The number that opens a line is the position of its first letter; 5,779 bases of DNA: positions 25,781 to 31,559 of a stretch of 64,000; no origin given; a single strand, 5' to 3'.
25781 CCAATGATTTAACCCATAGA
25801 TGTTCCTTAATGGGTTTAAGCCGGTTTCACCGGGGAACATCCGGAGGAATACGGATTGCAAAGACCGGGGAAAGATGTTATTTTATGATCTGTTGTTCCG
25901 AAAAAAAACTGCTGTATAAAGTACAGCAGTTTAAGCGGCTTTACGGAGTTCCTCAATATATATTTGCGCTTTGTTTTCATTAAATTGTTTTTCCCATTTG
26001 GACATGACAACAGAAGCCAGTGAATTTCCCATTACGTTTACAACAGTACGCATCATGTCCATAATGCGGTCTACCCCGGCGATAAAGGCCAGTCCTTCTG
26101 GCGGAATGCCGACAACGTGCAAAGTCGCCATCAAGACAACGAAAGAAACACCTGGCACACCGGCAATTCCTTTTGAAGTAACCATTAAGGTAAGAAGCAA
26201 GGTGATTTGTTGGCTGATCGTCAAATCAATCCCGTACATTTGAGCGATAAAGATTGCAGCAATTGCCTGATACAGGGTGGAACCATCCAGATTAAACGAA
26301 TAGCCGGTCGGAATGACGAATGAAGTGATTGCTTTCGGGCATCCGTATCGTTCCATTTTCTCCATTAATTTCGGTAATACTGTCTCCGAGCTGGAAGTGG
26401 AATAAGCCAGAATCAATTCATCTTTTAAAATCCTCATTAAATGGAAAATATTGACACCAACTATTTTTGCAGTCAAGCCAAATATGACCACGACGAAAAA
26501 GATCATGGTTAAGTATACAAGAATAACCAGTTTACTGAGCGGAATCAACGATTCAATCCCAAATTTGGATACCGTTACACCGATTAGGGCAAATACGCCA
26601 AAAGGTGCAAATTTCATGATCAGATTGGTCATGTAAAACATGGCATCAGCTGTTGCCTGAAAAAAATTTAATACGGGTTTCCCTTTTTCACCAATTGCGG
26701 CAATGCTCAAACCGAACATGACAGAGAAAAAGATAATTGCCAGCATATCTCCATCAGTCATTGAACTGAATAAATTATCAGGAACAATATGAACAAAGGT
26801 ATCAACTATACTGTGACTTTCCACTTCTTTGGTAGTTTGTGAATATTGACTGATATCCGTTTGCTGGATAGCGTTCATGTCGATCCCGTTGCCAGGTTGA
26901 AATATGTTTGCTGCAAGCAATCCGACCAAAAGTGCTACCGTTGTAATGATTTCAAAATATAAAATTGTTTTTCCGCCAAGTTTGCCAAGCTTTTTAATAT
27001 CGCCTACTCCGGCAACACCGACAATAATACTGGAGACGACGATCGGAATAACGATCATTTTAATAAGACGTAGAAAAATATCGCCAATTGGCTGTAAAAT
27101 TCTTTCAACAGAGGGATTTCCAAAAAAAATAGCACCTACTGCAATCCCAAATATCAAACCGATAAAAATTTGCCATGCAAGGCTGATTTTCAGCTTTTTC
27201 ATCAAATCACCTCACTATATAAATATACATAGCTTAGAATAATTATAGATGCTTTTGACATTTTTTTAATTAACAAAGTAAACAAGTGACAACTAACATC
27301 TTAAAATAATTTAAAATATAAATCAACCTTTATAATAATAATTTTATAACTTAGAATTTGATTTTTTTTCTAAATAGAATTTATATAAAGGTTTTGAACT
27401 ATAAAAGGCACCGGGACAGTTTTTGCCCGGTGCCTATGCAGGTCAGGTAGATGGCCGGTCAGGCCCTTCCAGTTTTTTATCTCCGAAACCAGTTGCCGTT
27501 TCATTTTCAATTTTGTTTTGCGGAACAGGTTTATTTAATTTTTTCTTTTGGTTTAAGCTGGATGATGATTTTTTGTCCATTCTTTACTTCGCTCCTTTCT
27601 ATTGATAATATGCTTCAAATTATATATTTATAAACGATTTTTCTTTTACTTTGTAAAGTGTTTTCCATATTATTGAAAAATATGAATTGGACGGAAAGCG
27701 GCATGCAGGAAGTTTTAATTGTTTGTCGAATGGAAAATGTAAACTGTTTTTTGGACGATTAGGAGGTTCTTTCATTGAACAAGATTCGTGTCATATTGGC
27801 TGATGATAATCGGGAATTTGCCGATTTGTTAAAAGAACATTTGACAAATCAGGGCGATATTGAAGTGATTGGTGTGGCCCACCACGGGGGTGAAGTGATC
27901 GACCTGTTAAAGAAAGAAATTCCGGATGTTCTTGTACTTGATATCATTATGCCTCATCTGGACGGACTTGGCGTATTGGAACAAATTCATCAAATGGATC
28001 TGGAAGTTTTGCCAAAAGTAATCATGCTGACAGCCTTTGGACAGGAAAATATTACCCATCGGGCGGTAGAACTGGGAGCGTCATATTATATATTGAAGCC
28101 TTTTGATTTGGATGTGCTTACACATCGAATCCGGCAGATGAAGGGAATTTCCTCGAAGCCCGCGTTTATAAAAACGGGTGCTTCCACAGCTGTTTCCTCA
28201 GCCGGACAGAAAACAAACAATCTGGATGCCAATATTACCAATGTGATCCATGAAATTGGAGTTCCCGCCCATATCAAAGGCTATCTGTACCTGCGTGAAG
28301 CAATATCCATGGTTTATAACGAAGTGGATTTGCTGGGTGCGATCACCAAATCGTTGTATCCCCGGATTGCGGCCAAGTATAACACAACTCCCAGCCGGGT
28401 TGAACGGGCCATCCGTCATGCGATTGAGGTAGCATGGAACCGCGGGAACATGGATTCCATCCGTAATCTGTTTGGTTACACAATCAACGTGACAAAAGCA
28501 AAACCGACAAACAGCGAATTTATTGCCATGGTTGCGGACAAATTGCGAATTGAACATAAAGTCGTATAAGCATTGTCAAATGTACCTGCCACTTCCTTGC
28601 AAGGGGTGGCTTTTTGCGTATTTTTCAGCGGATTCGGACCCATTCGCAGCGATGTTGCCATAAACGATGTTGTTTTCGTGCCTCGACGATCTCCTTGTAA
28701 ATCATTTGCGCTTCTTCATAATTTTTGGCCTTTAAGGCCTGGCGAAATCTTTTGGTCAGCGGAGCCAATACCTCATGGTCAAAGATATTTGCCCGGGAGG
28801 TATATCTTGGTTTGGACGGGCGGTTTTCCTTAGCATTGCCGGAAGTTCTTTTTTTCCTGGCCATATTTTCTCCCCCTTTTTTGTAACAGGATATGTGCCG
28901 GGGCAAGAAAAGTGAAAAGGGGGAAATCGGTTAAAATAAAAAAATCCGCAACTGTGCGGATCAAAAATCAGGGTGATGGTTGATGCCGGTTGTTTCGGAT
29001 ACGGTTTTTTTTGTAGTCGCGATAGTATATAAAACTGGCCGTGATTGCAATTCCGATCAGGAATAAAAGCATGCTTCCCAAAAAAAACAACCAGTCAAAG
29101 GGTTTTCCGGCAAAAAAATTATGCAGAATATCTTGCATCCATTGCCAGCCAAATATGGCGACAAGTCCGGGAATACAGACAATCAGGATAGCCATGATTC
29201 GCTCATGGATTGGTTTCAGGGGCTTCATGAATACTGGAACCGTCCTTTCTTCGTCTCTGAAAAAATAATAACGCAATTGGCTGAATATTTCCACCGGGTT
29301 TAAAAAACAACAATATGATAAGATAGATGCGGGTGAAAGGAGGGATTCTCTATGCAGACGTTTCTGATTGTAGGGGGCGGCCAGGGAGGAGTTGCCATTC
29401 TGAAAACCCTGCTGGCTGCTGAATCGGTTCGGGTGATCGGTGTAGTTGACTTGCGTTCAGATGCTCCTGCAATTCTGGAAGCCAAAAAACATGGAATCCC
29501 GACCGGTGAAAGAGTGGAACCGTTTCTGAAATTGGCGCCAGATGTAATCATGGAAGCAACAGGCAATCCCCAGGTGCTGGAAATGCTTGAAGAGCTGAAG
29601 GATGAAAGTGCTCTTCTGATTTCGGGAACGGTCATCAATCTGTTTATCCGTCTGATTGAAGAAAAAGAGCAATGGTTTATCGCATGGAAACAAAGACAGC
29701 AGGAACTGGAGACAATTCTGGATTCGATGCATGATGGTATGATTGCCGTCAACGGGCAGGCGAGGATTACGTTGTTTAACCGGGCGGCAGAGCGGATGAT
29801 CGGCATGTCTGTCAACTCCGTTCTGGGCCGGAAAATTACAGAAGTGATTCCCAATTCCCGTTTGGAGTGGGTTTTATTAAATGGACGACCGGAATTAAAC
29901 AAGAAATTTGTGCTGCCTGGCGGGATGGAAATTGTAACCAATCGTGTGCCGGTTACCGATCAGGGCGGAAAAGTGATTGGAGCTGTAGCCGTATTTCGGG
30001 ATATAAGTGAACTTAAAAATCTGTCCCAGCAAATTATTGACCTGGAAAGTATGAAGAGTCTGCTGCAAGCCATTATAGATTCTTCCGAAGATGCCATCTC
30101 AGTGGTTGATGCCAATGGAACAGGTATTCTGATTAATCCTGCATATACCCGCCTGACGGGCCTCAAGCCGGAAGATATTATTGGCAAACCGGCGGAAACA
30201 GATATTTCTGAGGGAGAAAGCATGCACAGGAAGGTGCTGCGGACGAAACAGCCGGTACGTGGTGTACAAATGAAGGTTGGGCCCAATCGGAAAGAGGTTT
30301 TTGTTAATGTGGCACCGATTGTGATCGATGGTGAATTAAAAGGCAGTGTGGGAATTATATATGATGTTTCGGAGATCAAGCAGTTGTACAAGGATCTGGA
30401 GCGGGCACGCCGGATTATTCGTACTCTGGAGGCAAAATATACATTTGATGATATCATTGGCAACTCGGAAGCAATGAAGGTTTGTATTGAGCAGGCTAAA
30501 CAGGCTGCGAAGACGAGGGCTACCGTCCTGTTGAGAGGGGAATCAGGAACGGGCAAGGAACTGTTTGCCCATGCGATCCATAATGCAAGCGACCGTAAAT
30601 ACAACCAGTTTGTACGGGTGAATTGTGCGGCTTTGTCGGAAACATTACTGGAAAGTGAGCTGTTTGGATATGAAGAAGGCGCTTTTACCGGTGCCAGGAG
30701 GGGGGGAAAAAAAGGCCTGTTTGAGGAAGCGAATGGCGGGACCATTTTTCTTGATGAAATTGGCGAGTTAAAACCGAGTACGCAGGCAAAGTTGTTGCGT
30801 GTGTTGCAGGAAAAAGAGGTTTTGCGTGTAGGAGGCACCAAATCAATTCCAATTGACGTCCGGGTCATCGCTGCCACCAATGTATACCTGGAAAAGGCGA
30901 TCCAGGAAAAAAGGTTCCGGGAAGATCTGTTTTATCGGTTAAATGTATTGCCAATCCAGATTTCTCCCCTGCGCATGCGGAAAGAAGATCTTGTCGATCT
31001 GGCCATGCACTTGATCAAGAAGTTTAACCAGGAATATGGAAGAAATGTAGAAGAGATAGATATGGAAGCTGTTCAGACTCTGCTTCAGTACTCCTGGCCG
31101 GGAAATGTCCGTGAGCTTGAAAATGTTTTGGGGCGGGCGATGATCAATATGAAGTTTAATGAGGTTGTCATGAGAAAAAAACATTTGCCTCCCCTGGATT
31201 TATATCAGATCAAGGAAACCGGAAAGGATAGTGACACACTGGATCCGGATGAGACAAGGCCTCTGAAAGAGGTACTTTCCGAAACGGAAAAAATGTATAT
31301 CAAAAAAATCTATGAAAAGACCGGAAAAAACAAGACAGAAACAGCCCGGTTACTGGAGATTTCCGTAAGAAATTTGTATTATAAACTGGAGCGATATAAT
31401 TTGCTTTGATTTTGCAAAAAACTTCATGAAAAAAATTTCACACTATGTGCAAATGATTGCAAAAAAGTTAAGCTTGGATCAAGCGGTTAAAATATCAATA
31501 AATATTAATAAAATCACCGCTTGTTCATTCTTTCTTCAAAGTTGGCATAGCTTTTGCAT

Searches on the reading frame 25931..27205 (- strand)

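Call 28: search_protein_families(library=pfam, proteins=[window:25931-27205:-], max_evalue=0.00001)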
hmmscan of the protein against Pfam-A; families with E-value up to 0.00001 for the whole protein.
window:25931-27205:- (424 aa): 1 family
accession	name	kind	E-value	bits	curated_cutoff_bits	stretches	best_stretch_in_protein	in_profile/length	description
PF00375.23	SDF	-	2.6e-129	432.1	27.9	1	9-404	1-387/387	Sodium:dicarboxylate symporter family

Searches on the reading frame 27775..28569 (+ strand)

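Call 28: search_protein_families(library=pfam, proteins=[window:27775-28569:+], max_evalue=0.00001)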
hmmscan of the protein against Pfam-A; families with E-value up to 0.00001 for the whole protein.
window:27775-28569:+ (264 aa): 2 families
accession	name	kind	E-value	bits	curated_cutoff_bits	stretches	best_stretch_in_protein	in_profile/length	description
PF08769.17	Spo0A_C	-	1.3e-44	150.9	25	1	154-257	1-104/104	Sporulation initiation factor Spo0A C terminal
PF00072.30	Response_reg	-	9.3e-25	87.4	30.2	1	6-120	1-111/111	Response regulator receiver domain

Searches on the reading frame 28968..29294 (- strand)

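Call 28: search_protein_families(library=pfam, proteins=[window:28968-29294:-], max_evalue=0.00001)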
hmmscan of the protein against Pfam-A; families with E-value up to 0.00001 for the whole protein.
window:28968-29294:- (108 aa): 1 family
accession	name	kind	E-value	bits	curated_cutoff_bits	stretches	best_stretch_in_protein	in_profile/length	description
PF11118.13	DUF2627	-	6.3e-15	55.9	22.4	1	32-101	2-72/76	Protein of unknown function (DUF2627)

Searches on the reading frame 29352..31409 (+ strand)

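Call 28: search_protein_families(library=pfam, proteins=[window:29352-31409:+], max_evalue=0.00001)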
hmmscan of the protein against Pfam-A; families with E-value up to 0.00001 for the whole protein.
window:29352-31409:+ (685 aa): 12 families
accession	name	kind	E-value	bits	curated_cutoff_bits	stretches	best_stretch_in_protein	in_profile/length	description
PF00158.32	Sigma54_activat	-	1.5e-72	243.2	20.2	1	368-536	1-168/168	Sigma-54 interaction domain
PF00989.32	PAS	-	2.8e-33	114.7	22.6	2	118-218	2-113/113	PAS fold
PF13426.13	PAS_9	-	3.2e-21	76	27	2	128-220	2-103/103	PAS domain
PF25601.1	AAA_lid_14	-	4.9e-21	74.8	27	1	541-615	1-73/87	AAA+ ATPase lid domain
PF08448.16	PAS_4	-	2.4e-19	70.1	23.1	2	243-341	2-107/110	PAS fold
PF14532.12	Sigma54_activ_2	-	2.1e-18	67.3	25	1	369-540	1-138/138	Sigma-54 interaction domain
PF13188.13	PAS_8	-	3.8e-15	55.6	21.8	1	119-172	3-53/65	PAS domain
PF02954.25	HTH_8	-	4.4e-09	36.4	22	1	642-682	2-42/42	Bacterial regulatory protein, Fis family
PF07728.20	AAA_5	-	2e-08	34.8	22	1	392-511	2-123/139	AAA domain (dynein-related subfamily)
PF00004.35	AAA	-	2.2e-07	31.8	21.2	1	392-524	1-125/131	ATPase family associated with various cellular activities (AAA)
PF07724.20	AAA_2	-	6.3e-07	30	27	1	390-522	4-136/166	AAA domain (Cdc48 subfamily)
PF13596.12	PAS_10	-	8e-06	26.9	22.1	0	119-218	1-105/106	PAS domain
